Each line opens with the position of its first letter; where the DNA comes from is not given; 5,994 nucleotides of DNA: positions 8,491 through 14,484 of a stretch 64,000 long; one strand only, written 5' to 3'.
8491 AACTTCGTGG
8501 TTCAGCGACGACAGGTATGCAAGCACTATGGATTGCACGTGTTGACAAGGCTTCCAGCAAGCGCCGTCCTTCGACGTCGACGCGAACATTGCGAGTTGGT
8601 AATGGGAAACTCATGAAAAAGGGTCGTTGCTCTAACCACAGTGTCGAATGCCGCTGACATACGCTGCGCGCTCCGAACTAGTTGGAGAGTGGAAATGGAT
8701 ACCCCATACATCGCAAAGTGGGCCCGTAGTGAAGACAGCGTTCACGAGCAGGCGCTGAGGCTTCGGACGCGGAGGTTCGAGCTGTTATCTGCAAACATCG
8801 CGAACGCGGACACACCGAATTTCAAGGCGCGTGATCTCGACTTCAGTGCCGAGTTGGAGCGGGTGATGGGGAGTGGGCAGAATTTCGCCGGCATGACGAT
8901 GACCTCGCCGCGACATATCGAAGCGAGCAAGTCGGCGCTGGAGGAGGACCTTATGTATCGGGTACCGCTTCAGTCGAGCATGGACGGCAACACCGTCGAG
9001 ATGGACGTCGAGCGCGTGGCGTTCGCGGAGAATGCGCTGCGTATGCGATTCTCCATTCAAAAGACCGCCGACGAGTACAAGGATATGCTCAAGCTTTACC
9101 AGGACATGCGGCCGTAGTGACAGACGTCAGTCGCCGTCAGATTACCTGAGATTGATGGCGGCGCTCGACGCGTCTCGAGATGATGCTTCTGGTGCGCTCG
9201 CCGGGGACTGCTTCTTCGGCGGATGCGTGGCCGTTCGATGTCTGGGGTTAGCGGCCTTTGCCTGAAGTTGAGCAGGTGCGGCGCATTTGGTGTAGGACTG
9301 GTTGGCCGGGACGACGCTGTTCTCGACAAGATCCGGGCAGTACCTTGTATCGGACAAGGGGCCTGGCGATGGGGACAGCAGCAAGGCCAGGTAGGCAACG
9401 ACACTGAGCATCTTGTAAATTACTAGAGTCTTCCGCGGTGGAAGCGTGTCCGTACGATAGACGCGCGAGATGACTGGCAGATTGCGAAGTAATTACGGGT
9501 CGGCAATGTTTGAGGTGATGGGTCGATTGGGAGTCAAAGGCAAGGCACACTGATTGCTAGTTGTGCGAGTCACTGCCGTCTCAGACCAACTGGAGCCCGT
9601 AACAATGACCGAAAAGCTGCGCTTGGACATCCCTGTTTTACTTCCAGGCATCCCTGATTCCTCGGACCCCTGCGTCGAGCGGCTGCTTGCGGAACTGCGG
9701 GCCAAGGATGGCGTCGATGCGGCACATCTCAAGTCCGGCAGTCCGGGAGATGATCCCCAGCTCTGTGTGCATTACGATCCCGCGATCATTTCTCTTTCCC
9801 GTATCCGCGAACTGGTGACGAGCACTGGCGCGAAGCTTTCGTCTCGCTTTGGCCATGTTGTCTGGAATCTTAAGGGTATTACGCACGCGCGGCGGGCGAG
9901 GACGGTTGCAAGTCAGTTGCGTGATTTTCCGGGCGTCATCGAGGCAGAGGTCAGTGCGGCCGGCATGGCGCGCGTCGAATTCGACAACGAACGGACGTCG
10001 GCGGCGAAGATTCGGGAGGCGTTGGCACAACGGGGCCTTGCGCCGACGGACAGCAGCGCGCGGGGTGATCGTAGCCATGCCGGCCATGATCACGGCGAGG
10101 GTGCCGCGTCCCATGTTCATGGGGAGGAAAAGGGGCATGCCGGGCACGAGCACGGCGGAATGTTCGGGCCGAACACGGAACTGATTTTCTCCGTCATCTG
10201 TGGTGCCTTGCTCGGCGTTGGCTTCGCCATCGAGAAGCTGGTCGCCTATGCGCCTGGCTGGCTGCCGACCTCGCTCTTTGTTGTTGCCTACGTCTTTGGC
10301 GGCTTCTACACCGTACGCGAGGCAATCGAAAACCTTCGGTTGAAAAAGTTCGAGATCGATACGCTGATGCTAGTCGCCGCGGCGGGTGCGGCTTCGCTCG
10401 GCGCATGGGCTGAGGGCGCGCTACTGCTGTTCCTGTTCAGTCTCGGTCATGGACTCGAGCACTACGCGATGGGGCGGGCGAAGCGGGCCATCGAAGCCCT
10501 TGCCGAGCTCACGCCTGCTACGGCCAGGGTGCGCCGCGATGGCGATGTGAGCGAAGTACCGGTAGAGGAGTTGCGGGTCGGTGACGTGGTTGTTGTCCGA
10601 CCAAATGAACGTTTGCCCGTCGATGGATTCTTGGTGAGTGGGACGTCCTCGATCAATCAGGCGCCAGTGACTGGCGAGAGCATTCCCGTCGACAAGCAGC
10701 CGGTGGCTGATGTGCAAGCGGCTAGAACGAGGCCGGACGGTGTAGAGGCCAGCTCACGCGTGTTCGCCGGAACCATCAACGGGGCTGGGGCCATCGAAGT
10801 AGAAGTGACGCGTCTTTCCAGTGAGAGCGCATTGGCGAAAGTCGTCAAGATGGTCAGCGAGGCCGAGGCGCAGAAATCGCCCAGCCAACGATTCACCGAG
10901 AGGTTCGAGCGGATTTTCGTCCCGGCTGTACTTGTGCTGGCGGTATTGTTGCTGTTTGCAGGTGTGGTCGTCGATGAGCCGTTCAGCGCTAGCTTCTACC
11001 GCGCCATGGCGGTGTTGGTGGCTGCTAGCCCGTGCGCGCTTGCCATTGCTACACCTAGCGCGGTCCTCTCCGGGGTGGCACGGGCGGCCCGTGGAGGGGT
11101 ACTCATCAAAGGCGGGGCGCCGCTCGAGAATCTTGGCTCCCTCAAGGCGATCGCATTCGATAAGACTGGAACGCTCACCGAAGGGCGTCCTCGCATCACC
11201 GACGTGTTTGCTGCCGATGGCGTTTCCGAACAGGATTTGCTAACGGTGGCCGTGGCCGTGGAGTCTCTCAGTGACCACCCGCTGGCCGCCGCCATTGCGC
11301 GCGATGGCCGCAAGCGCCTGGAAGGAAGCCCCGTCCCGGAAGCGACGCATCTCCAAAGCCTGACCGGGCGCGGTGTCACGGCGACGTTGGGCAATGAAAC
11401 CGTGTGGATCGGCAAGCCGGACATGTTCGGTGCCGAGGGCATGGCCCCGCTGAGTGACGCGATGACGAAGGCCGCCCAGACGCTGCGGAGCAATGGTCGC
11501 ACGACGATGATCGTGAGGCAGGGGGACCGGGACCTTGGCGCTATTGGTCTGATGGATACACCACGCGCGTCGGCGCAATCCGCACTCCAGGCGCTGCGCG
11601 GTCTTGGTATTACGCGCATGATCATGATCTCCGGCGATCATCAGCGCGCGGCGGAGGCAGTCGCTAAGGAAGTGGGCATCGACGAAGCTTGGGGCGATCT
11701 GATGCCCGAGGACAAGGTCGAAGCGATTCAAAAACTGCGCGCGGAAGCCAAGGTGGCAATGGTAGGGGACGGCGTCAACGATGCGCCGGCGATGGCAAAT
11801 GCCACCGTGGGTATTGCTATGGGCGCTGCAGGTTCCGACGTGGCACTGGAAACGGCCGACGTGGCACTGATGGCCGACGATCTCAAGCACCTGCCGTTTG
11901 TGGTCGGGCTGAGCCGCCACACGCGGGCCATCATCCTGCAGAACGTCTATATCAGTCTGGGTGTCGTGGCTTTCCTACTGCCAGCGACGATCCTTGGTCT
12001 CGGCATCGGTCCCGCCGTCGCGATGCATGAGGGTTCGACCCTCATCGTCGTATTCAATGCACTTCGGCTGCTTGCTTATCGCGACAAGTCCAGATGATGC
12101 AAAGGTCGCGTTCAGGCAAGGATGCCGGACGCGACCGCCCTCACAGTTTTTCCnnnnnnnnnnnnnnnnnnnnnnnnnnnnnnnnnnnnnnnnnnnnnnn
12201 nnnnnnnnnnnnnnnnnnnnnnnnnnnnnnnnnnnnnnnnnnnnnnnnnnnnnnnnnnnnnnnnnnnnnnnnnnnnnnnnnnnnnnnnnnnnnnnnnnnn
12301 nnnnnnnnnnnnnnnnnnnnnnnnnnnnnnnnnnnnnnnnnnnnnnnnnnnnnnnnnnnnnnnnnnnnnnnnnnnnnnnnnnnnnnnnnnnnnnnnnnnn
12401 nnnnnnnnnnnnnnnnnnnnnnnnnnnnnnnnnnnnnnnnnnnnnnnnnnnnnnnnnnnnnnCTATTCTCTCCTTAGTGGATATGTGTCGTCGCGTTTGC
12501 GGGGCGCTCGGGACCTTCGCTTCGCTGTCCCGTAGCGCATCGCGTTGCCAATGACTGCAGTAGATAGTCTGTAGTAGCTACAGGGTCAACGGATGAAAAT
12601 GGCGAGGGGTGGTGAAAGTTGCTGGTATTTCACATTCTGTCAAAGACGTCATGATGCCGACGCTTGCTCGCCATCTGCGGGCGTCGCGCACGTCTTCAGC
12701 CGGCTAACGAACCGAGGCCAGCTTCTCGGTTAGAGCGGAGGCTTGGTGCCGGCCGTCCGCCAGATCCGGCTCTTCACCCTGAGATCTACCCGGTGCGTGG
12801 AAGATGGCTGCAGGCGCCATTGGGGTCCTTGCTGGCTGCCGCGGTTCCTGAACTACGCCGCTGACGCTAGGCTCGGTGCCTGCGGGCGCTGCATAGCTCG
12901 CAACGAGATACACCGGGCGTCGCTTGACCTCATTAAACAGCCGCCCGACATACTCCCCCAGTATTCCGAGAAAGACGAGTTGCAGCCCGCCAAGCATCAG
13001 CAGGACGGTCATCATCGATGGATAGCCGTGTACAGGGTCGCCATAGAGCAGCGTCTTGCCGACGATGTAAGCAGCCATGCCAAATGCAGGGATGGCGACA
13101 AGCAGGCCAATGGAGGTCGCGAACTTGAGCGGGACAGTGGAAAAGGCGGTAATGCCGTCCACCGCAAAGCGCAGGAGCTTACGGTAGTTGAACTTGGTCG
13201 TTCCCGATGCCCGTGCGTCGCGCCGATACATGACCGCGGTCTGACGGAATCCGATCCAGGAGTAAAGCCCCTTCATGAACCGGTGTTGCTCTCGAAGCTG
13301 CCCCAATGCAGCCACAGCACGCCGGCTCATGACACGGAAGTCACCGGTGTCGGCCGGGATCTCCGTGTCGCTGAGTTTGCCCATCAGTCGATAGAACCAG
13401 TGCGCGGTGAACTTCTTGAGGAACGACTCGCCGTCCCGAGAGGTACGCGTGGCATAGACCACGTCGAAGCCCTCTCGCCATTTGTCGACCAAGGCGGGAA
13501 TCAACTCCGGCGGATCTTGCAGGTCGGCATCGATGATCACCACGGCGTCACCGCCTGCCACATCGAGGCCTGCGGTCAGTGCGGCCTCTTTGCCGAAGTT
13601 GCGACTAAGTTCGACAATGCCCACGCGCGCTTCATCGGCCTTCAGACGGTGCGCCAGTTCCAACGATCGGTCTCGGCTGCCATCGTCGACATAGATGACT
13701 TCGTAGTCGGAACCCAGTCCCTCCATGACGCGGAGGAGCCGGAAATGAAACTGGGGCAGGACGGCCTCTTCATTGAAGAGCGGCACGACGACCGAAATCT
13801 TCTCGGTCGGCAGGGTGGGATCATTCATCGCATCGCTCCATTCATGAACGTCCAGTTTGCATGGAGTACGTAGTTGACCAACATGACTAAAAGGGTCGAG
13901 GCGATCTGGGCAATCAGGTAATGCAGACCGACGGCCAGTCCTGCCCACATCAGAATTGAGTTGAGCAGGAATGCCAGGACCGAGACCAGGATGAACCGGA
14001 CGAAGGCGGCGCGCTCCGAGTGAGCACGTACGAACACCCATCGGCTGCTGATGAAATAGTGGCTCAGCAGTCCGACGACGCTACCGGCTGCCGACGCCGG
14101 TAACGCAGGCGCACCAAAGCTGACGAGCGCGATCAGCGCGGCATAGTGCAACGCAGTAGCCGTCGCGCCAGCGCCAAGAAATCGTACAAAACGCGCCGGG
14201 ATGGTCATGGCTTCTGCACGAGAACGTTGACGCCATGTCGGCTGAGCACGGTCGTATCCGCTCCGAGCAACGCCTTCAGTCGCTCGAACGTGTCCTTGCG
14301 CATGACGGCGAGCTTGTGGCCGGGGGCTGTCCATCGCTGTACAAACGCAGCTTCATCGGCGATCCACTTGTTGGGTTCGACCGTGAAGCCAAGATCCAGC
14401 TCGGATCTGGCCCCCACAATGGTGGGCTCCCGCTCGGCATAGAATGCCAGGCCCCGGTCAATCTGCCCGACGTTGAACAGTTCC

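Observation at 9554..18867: Metal-homeostasis neighbourhood with unusual His-rich accessory proteins: SPC-type P1B ATPase, convergent His/Gly-rich double-zinc-ribbon mini-protein, and a DMT transporter with a 70-aa poly-His tail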

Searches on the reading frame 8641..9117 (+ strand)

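Call 3: search_protein_families(library=pfam, proteins=[window:8641-9117:+], max_evalue=0.01)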
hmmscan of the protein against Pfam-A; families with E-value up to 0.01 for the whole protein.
window:8641-9117:+ (158 aa): 1 family
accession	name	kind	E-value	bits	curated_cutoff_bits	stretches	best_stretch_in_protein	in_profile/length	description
PF00460.25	Flg_bb_rod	-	2.8e-06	27.6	20.7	1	34-62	3-31/31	Flagella basal body rod protein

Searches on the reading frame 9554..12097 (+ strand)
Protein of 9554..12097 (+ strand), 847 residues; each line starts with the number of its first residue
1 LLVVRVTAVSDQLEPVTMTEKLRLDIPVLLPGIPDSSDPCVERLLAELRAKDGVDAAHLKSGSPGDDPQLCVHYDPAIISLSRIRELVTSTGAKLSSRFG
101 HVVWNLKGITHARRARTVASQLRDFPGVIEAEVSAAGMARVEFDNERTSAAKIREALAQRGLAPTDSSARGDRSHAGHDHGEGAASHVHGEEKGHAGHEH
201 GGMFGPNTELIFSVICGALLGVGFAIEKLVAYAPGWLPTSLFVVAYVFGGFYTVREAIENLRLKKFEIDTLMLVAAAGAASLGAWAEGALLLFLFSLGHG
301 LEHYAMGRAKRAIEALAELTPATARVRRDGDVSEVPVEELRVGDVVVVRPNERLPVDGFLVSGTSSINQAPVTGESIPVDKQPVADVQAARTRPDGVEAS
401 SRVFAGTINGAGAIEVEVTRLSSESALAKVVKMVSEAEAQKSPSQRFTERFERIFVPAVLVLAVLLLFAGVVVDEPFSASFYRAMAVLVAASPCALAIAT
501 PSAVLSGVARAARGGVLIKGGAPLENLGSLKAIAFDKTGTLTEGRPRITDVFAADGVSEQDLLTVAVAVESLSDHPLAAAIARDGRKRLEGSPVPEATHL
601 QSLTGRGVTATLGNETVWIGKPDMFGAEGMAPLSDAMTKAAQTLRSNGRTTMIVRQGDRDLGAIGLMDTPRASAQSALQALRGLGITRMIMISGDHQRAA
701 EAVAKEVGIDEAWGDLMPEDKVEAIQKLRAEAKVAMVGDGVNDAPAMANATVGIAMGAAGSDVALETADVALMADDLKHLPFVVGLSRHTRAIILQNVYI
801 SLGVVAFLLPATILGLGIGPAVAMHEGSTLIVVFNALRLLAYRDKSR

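Call 3: search_protein_families(library=pfam, proteins=[window:9554-12097:+], max_evalue=0.01)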
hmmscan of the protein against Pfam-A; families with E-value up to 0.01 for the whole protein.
window:9554-12097:+ (847 aa): 3 families
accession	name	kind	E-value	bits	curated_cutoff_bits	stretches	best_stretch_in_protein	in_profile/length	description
PF00122.25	E1-E2_ATPase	-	8.1e-55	185.6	28.1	1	318-513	1-180/181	E1-E2 ATPase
PF00702.32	Hydrolase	-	2e-36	126.6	26.4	1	531-750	2-190/191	haloacid dehalogenase-like hydrolase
PF12710.13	HAD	-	0.0011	19.8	27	1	673-747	89-188/189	haloacid dehalogenase-like hydrolase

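Call 4: search_protein_families(library=ncbifam, proteins=[window:9554-12097:+], max_evalue=0.01)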
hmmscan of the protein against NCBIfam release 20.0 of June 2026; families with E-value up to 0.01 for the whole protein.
window:9554-12097:+ (847 aa): 25 families
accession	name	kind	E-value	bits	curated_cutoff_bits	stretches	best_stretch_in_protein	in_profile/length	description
TIGR01525.1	ATPase-IB_hvy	subfamily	7.5e-172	573.1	346.25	1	268-839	1-560/560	heavy metal translocating P-type ATPase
NF008262.1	PRK11033.1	equivalog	3.2e-158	528.4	1005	1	234-842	143-730/731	zinc/cadmium/mercury/lead-transporting ATPase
TIGR01512.1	ATPase-IB2_Cd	subfamily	4.4e-150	500.6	313.5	2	268-624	1-306/494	cadmium family heavy metal-translocating P-type ATPase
NF033775.1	P_type_ZntA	exception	9.3e-142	473.8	1240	1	241-841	155-730/732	Zn(II)/Cd(II)/Pb(II) translocating P-type ATPase ZntA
TIGR01511.1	ATPase-IB1_Cu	subfamily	4.4e-113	379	397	1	253-839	5-541/542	copper-translocating P-type ATPase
NF007952.0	PRK10671.1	equivalog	2.8e-95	320.2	1316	1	288-845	293-837/838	copper-exporting P-type ATPase CopA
TIGR01494.1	ATPase_P-type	subfamily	4e-76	256.4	62.3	1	291-814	2-462/478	HAD-IC family P-type ATPase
TIGR01497.1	kdpB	equivalog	9.1e-48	162.8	527.9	1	301-773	83-550/675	potassium-transporting ATPase subunit KdpB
TIGR01522.1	ATPase-IIA2_Ca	equivalog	1.6e-41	142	798.3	3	308-568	103-357/854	calcium-transporting P-type ATPase, PMR1-type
NF010609.0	PRK14010.1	equivalog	7.2e-41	140.1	1323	1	301-771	82-542/673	K(+)-transporting ATPase subunit B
TIGR01647.1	ATPase-IIIA_H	equivalog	4.1e-40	137.7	615.5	2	270-711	40-483/755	plasma-membrane proton-efflux P-type ATPase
TIGR01116.1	ATPase-IIA1_Ca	equivalog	1.1e-36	126.3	703.4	2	281-555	23-290/799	calcium-translocating P-type ATPase, SERCA-type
TIGR01106.1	ATPase-IIC_X-K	subfamily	2.2e-36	125.1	946.1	3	303-561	122-375/997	Na,H/K antiporter P-type ATPase subunit alpha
TIGR01524.1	ATPase-IIIB_Mg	equivalog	2.6e-33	114.9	610.75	2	291-566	94-372/867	magnesium-translocating P-type ATPase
NF011702.0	PRK15122.1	subfamily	2.2e-30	105.3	975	3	301-566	131-409/907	magnesium-translocating P-type ATPase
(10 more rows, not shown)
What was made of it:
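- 9605..12097 (+): CzcP-type P1B-4 heavy-metal ATPase (830 aa from the ATG at 9605; the listed ORF starts at TTG 9554). It has an N-terminal HMA-like domain without CxxC plus a His-rich stretch. Pfam and NCBIfam hits (calls 3, 4).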

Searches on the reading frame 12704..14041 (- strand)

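Call 3: search_protein_families(library=pfam, proteins=[window:12704-14041:-], max_evalue=0.01)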
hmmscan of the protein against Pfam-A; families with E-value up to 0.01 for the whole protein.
window:12704-14041:- (445 aa): 3 families
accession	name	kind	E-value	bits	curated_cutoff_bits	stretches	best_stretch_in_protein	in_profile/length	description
PF00535.33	Glycos_transf_2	-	1.4e-32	113.4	23.3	1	83-245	1-166/168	Glycosyl transferase family 2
PF13641.12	Glyco_tranf_2_3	-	3.5e-06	27.6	27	1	82-252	3-180/230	Glycosyltransferase like family 2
PF13506.12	Glyco_transf_21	-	0.00011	22.1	21.7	1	151-250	18-121/174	Glycosyl transferase family 21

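Call 4: search_protein_families(library=ncbifam, proteins=[window:12704-14041:-], max_evalue=0.01)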
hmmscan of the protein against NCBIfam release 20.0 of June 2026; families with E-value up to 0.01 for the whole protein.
window:12704-14041:- (445 aa): 20 families
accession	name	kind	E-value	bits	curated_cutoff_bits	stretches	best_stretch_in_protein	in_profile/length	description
NF047588.1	GlcsyltransPgfSStrep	equivalog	8.1e-88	294.6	500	1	81-381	2-303/308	glycosyltransferase PgfS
NF007986.1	PRK10714.1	equivalog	1.9e-55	188.1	529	1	79-381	5-309/316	undecaprenyl-phosphate 4-deoxy-4-formamido-L-arabinose transferase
TIGR03937.1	PgaC_IcaA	equivalog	2.9e-15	56.1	422.3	1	78-173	43-135/407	poly-beta-1,6-N-acetyl-D-glucosamine synthase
NF007482.0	PRK10073.1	equivalog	5.6e-13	48.6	423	1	79-186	5-108/334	glycosyltransferase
NF010496.0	PRK13915.1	equivalog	7.5e-10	38.4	262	1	79-185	30-139/307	glucosyl-3-phosphoglycerate synthase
NF041875.1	EPS_EpsD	equivalog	1.8e-09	37.4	370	1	82-202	1-118/325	exopolysaccharide biosynthesis glycosyltransferase EpsD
TIGR04283.1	glyco_like_mftF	equivalog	8.4e-09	35.3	182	1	82-206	1-115/221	TIGR04283 family arsenosugar biosynthesis glycosyltransferase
TIGR04182.1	glyco_TIGR04182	equivalog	1.4e-08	34.5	325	1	82-204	2-114/293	S-layer glycoprotein N-glycosyltransferase AglJ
TIGR04242.1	nodulat_NodC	equivalog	4.2e-08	32.6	550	1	78-189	46-157/395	chitooligosaccharide synthase NodC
TIGR03965.1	mycofact_glyco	equivalog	1.7e-07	30.5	280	1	79-185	73-176/467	mycofactocin biosynthesis glycosyltransferase MftF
NF058614.1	PPMAGASynPpgS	equivalog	3.7e-07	29.8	370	1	83-203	3-117/226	polyprenyl-phospho-N-acetylgalactosaminyl synthase PpgS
NF050050.1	ProtGlycPglI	equivalog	5.3e-07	29.3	500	1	81-198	3-118/306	GalNAc(5)-diNAcBac-PP-undecaprenol beta-1,3-glucosyltransferase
NF047683.1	TeichurnBiosyTuaG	equivalog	4e-06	26.6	400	1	80-175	6-98/252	teichuronic acid biosynthesis protein TuaG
NF041391.1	DPhHxTase_Halo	equivalog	0.0001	21.4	375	1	113-232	25-139/213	dolichyl-phosphate hexose transferase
TIGR03111.1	glyc2_xrt_Gpos1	hypoth_equivalog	0.00011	21.2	363.95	1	80-222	49-189/439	TIGR03111 family XrtG-associated glycosyltransferase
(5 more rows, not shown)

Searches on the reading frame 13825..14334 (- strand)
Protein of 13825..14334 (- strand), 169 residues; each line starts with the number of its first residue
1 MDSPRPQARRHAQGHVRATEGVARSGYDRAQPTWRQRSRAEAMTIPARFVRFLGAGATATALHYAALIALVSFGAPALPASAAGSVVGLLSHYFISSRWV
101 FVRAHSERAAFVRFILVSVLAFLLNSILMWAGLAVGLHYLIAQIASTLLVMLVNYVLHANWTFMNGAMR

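Call 3: search_protein_families(library=pfam, proteins=[window:13825-14334:-], max_evalue=0.01)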
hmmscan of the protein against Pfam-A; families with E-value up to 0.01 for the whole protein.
window:13825-14334:- (169 aa): 1 family
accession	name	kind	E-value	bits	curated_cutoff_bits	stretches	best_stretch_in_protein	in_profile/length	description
PF04138.20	GtrA_DPMS_TM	-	7.8e-22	78.1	26.1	1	51-163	1-117/117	GtrA/DPMS, transmembrane domain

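Call 4: search_protein_families(library=ncbifam, proteins=[window:13825-14334:-], max_evalue=0.01)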
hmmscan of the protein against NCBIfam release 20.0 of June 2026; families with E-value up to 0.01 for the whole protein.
window:13825-14334:- (169 aa): 1 family
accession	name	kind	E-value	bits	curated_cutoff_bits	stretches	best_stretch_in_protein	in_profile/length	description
NF037976.1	gtrA_1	subfamily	5.6e-05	23.3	50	1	66-131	21-87/126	GtrA family protein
